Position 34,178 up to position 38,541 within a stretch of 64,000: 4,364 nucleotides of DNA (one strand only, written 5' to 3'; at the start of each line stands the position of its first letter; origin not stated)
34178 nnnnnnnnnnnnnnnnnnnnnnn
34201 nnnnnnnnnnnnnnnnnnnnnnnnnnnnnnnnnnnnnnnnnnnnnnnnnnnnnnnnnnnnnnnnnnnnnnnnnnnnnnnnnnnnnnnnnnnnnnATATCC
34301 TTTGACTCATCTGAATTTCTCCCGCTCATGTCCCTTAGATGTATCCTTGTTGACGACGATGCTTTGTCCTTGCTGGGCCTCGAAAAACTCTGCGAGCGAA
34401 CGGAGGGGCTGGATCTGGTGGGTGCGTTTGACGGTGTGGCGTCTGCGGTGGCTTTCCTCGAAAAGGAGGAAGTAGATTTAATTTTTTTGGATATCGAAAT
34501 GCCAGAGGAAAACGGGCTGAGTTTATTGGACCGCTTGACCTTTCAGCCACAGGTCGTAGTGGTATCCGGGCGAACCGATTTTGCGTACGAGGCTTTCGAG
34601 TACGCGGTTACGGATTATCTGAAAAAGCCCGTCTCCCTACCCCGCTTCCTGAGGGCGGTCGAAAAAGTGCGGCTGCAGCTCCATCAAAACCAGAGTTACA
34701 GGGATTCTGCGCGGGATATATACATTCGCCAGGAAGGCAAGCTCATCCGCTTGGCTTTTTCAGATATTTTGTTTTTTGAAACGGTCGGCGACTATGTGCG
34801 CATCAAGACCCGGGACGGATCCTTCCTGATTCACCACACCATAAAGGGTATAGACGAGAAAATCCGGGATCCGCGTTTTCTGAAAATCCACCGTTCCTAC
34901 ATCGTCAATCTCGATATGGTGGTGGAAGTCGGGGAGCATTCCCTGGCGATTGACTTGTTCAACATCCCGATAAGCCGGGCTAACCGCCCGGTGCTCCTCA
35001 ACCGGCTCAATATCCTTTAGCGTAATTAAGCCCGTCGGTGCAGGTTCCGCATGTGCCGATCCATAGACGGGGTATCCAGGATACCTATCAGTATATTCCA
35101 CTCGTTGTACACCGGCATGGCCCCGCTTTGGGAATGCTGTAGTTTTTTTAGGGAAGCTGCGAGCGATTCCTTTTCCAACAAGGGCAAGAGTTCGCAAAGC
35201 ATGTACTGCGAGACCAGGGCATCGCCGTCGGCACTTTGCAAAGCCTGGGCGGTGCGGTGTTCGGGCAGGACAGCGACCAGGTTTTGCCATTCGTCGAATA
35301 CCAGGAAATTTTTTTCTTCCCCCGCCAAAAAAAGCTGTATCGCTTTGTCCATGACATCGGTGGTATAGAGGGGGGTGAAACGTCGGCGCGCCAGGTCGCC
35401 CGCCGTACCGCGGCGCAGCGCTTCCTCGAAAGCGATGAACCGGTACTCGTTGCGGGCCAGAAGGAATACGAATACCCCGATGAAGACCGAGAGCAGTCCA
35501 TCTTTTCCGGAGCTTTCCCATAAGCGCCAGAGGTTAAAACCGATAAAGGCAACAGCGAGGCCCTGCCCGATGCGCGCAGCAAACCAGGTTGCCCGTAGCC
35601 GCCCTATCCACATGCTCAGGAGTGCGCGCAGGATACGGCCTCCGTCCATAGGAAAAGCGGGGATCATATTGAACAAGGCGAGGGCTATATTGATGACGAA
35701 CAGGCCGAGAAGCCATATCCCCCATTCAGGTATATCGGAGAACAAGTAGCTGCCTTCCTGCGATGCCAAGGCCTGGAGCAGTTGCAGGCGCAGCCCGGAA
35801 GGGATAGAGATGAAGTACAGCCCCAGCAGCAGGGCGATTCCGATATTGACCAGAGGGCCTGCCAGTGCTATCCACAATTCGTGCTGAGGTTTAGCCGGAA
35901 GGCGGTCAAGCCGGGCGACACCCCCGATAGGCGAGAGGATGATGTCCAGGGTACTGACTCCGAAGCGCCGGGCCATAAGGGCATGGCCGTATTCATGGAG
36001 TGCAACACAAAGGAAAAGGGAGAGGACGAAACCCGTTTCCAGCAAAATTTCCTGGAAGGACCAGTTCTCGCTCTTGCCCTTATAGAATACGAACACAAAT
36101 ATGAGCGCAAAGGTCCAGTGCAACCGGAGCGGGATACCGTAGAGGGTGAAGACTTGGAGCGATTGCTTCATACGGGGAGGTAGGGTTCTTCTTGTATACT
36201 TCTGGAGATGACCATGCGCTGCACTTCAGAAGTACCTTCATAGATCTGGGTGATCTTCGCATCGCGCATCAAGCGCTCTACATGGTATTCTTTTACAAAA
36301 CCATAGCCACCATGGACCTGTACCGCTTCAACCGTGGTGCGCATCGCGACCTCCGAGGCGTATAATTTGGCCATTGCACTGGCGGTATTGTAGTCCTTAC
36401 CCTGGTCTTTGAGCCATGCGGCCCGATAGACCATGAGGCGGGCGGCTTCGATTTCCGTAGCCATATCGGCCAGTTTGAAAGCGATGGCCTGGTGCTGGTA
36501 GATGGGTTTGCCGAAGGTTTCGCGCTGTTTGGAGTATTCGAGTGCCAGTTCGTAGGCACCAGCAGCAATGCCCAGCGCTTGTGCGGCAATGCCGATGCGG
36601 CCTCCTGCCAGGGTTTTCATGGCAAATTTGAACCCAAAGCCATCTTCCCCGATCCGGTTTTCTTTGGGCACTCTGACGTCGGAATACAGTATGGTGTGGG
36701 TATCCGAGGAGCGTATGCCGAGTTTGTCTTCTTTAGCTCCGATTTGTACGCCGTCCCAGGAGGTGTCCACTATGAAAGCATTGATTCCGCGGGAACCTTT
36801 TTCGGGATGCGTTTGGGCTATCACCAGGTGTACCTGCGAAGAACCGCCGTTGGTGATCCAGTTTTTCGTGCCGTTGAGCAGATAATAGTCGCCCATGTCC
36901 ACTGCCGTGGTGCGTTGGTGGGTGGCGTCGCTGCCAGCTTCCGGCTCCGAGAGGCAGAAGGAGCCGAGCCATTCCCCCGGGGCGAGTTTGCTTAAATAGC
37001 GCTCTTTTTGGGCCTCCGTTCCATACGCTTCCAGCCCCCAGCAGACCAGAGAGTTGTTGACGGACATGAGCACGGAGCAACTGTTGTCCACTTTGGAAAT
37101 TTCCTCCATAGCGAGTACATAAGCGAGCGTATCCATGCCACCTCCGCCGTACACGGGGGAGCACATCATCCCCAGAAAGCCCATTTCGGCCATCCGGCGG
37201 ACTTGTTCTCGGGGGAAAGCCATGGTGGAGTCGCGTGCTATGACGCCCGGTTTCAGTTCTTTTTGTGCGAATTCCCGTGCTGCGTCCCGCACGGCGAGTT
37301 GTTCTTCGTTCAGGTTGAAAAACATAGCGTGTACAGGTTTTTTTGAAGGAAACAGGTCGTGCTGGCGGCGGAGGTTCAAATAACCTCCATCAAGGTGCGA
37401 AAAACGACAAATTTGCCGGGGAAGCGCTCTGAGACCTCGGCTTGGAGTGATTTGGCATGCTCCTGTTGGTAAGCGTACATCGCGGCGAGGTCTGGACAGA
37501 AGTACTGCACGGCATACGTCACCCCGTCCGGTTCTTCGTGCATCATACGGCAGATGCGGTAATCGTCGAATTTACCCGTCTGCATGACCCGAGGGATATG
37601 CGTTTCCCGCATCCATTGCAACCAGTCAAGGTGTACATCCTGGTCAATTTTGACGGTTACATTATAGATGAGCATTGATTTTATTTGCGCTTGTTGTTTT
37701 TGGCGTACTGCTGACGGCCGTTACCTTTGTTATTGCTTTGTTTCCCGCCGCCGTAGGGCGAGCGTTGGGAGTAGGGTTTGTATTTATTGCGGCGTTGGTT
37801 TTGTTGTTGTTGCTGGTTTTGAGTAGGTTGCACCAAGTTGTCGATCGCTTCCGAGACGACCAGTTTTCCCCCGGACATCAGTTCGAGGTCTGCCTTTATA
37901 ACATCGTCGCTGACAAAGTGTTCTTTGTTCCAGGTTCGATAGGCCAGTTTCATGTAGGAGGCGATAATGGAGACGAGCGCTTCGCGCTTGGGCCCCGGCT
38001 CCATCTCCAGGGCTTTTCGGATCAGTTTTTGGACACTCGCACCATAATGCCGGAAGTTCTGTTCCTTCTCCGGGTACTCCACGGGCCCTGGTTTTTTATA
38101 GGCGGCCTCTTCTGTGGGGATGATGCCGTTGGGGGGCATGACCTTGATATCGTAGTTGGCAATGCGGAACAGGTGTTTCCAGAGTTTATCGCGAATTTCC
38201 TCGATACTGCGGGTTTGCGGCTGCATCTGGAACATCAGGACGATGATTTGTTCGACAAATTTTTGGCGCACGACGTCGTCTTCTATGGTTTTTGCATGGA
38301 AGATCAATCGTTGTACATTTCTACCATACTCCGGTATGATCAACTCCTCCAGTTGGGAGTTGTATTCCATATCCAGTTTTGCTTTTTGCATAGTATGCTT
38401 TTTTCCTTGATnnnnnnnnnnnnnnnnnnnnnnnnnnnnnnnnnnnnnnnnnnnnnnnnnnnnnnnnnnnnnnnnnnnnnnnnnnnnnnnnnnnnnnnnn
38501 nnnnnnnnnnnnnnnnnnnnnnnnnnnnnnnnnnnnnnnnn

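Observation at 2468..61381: Dense family of palindromic intergenic repeats bounded by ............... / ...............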

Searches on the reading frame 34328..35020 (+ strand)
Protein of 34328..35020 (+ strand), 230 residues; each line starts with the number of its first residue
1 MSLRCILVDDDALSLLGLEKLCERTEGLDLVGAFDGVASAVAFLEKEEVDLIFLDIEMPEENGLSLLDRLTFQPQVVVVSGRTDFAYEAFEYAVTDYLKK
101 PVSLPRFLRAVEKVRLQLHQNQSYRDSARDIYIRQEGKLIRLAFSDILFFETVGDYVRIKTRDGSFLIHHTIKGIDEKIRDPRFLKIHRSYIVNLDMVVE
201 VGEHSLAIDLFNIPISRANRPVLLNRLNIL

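Call 40: search_protein_families(library=pfam, proteins=[window:34328-35020:+])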
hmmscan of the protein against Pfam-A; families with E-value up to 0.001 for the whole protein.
window:34328-35020:+ (230 aa): 2 families
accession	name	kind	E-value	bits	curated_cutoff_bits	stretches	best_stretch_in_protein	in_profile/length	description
PF00072.30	Response_reg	-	5.1e-18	65.7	30.2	1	6-111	2-110/111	Response regulator receiver domain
PF04397.21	LytTR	-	1.4e-17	64.1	22.6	1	138-225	2-95/98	LytTr DNA-binding domain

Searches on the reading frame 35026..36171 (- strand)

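Call 40: search_protein_families(library=pfam, proteins=[window:35026-36171:-])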
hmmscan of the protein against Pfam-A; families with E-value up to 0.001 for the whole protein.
window:35026-36171:- (381 aa): 1 family
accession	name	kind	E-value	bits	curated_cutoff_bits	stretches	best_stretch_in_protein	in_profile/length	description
PF02163.28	Peptidase_M50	-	9.4e-23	81.1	27.2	1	48-204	2-216/221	Peptidase family M50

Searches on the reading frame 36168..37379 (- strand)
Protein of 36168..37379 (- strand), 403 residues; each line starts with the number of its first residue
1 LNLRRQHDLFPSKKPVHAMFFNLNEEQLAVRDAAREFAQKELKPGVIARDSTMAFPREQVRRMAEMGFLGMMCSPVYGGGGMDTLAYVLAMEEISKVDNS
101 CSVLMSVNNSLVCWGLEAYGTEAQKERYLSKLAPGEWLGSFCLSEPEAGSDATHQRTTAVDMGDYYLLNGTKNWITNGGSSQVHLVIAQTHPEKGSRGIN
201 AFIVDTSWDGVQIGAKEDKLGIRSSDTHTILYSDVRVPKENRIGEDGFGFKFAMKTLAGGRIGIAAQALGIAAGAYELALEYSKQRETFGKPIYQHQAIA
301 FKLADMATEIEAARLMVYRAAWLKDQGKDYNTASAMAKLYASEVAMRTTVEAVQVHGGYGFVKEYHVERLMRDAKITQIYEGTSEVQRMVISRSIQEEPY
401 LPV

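Call 40: search_protein_families(library=pfam, proteins=[window:36168-37379:-])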
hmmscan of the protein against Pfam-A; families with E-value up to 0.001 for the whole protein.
window:36168-37379:- (403 aa): 5 families
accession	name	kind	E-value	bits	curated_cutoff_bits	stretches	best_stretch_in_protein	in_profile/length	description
PF00441.29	Acyl-CoA_dh_1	-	4.8e-55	186.3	22.4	1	249-395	3-149/150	Acyl-CoA dehydrogenase, C-terminal domain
PF02771.21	Acyl-CoA_dh_N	-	3.8e-36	124.3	22.9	1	24-136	1-113/113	Acyl-CoA dehydrogenase, N-terminal domain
PF08028.16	Acyl-CoA_dh_2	-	5.9e-26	91.8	22.7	1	262-384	1-133/134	Acyl-CoA dehydrogenase, C-terminal domain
PF02770.24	Acyl-CoA_dh_M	-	3.3e-22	78.9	33.3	1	140-235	1-97/97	Acyl-CoA dehydrogenase, middle domain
PF22924.1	ACOX_C_alpha1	-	1.1e-05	25.8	27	1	280-388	49-161/169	Acyl-CoA oxidase, C-alpha1 domain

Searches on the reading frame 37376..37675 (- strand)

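Call 40: search_protein_families(library=pfam, proteins=[window:37376-37675:-])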
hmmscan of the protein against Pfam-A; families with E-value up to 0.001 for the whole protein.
window:37376-37675:- (99 aa): 1 family
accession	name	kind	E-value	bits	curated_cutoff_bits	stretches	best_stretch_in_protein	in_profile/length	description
PF14114.12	DUF4286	-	7.2e-38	129.3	25.8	1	1-99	1-100/100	Domain of unknown function (DUF4286)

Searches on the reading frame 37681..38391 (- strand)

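Call 40: search_protein_families(library=pfam, proteins=[window:37681-38391:-])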
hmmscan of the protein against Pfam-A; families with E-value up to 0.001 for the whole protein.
window:37681-38391:- (236 aa): 1 family
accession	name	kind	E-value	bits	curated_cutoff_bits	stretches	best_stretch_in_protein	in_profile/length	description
PF14123.11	DUF4290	-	1.7e-54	184.4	27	1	8-181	1-172/174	Domain of unknown function (DUF4290)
